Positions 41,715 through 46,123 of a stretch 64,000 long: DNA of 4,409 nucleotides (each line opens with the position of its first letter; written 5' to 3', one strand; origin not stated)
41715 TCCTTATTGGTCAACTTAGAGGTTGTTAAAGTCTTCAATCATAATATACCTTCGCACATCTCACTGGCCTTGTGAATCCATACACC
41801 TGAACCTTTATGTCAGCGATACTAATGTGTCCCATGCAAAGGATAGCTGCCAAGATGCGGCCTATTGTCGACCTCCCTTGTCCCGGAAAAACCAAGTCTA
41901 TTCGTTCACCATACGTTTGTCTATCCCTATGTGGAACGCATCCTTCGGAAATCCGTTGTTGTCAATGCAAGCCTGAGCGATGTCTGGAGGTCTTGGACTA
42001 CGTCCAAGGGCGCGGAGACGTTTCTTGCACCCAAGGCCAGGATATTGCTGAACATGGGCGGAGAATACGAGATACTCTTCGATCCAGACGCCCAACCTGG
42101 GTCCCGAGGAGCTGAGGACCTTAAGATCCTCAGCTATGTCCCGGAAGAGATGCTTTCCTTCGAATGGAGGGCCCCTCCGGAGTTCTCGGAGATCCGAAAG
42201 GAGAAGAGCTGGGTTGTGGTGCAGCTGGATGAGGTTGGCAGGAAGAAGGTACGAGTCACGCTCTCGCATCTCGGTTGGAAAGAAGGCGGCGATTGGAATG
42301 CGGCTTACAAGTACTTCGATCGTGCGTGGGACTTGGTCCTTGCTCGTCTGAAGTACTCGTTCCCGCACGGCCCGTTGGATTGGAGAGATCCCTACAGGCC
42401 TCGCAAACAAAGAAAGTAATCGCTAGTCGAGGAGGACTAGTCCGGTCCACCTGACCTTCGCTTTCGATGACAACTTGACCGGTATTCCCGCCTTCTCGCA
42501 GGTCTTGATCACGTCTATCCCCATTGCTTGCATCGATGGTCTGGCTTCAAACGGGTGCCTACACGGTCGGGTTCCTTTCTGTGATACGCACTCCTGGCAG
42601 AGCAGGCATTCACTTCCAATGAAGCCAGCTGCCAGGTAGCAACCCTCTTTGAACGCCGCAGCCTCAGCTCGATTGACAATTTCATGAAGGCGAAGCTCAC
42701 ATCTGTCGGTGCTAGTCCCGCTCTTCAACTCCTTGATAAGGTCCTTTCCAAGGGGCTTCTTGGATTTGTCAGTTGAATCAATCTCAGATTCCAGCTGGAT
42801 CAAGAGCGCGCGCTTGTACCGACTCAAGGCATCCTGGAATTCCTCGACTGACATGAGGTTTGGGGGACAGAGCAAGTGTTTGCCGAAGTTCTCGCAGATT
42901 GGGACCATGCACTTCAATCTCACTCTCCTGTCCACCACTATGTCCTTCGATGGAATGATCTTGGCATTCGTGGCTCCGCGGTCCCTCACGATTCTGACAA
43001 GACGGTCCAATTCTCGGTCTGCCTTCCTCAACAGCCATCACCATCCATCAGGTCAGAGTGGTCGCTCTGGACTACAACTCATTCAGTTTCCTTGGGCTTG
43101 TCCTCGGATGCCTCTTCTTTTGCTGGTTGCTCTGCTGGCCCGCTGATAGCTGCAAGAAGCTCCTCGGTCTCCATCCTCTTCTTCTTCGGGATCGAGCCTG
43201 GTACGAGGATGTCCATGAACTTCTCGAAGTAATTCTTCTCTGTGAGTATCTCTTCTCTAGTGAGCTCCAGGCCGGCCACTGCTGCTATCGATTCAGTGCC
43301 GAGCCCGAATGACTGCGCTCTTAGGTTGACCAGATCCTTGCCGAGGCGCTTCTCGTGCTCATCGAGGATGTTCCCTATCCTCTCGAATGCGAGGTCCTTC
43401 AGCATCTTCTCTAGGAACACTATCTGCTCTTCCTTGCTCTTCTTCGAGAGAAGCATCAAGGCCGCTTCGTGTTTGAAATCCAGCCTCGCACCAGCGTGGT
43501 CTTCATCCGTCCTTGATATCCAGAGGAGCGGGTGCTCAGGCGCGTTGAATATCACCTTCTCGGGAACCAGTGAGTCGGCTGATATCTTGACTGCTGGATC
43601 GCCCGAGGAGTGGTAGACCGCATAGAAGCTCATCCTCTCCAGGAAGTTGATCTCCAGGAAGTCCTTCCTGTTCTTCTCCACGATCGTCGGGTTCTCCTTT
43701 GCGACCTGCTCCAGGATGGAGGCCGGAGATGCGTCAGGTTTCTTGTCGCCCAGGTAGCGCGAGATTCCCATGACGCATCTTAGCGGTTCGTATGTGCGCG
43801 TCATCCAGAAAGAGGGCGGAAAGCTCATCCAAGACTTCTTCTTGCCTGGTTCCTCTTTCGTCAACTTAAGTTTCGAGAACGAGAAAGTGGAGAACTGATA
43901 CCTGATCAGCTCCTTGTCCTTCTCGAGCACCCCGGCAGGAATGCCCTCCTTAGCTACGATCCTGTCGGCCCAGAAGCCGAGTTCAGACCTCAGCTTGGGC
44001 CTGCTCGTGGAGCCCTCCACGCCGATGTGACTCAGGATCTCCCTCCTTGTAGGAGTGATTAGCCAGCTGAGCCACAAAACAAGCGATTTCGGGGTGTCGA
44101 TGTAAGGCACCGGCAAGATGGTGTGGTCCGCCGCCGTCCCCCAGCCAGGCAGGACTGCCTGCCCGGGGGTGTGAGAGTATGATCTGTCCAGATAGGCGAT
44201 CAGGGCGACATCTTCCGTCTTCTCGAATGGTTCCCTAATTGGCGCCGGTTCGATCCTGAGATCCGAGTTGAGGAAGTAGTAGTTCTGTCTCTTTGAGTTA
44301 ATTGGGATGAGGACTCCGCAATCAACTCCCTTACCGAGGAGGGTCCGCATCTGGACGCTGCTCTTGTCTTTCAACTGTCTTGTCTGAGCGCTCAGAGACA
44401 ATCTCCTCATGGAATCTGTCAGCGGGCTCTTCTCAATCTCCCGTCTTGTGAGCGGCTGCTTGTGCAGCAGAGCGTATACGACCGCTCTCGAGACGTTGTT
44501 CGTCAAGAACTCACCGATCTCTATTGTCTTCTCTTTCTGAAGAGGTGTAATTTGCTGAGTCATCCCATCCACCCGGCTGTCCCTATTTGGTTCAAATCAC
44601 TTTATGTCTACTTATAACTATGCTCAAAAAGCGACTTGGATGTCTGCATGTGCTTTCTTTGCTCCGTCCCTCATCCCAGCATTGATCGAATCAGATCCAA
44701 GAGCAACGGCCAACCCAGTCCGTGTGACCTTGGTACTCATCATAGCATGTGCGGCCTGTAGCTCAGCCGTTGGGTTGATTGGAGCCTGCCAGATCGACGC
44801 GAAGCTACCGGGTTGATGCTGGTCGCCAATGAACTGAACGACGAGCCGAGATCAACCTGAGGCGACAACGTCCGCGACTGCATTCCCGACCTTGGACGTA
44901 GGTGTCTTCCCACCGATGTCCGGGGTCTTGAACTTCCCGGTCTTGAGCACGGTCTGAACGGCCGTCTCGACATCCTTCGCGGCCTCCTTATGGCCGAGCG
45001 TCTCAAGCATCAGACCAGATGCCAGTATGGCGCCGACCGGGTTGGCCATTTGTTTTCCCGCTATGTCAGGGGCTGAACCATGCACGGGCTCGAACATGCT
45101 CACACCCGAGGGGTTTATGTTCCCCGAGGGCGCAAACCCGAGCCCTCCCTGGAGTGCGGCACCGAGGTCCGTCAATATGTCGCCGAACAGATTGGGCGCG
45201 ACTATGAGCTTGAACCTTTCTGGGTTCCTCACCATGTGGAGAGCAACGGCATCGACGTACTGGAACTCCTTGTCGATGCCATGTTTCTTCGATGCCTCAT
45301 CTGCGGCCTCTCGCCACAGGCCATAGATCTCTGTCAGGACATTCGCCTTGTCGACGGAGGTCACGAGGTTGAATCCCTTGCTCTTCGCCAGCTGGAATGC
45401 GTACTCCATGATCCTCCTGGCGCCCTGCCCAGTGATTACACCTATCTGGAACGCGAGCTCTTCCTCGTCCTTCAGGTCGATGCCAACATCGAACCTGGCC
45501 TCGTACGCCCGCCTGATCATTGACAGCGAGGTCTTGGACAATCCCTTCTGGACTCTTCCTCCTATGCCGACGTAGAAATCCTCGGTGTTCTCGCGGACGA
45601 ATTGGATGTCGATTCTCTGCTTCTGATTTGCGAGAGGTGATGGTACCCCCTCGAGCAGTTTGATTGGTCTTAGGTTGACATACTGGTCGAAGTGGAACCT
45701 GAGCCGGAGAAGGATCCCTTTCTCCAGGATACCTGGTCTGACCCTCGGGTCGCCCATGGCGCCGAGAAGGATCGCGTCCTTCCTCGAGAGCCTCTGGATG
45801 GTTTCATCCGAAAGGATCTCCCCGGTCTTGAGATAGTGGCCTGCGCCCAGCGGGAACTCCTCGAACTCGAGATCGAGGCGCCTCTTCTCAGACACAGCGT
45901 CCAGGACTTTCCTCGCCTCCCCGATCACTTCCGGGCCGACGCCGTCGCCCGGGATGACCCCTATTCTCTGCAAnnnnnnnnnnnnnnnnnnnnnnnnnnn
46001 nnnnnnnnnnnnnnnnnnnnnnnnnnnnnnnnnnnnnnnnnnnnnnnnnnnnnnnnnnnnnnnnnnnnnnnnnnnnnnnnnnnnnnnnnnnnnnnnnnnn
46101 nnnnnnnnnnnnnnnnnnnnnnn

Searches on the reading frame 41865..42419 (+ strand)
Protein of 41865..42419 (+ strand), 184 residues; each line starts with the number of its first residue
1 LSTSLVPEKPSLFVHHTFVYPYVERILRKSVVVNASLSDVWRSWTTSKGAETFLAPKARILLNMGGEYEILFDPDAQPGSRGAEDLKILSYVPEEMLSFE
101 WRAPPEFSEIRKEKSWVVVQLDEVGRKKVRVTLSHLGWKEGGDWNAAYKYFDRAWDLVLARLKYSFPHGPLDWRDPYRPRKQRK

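Call 19: search_protein_families(library=pfam, proteins=[window:41865-42419:+], max_evalue=0.00001)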
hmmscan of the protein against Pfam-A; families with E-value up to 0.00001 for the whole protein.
window:41865-42419:+ (184 aa): 1 family
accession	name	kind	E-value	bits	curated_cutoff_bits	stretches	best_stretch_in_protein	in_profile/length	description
PF08327.17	AHSA1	-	1.4e-09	38.6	22.1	1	34-163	1-121/125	Activator of Hsp90 ATPase homolog 1-like protein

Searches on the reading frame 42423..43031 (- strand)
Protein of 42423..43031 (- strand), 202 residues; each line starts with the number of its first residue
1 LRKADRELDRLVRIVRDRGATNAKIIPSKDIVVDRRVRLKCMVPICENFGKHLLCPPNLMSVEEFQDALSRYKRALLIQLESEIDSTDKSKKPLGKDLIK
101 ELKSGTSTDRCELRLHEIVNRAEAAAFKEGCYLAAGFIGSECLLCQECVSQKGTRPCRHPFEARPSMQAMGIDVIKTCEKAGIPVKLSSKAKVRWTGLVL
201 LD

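Call 19: search_protein_families(library=pfam, proteins=[window:42423-43031:-], max_evalue=0.00001)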
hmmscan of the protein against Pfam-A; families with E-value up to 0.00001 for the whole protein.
window:42423-43031:- (202 aa): 1 family
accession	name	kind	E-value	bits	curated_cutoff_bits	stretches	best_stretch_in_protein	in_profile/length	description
PF10050.14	DUF2284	-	2.9e-45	154.3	25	1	24-201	1-161/161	Predicted metal-binding protein (DUF2284)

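Call 37: search_protein_families(library=ncbifam, proteins=[window:42423-43031:-], max_evalue=0.00001)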
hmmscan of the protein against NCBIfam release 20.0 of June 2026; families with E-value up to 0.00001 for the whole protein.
window:42423-43031:- (202 aa): 2 families
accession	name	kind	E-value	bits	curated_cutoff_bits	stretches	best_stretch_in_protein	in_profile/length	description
NF045648.2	2X_seleno_MbdU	exception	4.6e-14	52.2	600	1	4-80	291-366/468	metal-binding double selenoprotein MbdU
NF041536.1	ArsM_DUF2284_UU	exception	6.6e-14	51.1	575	1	3-196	276-451/459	arsenite methyltransferase/DUF2284 domain selenoprotein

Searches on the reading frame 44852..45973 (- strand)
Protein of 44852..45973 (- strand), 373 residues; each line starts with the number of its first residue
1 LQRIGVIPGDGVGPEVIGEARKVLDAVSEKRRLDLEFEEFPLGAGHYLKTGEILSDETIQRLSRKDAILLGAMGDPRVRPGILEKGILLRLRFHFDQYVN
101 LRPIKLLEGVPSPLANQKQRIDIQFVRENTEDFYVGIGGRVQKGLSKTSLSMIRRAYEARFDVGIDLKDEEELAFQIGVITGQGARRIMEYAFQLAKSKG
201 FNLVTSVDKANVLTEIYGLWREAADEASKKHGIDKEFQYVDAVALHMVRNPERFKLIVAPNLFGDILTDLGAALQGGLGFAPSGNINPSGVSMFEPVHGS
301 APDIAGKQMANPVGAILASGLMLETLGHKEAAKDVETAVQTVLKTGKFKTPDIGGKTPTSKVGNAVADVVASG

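Call 18: search_protein_families(library=pfam, proteins=[window:44852-45973:-], max_evalue=0.00001)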
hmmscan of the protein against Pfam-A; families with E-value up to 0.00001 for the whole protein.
window:44852-45973:- (373 aa): 1 family
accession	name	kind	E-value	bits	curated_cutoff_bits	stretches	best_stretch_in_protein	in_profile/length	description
PF00180.25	Iso_dh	-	4.3e-95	319.3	27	1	4-366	2-348/348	Isocitrate/isopropylmalate dehydrogenase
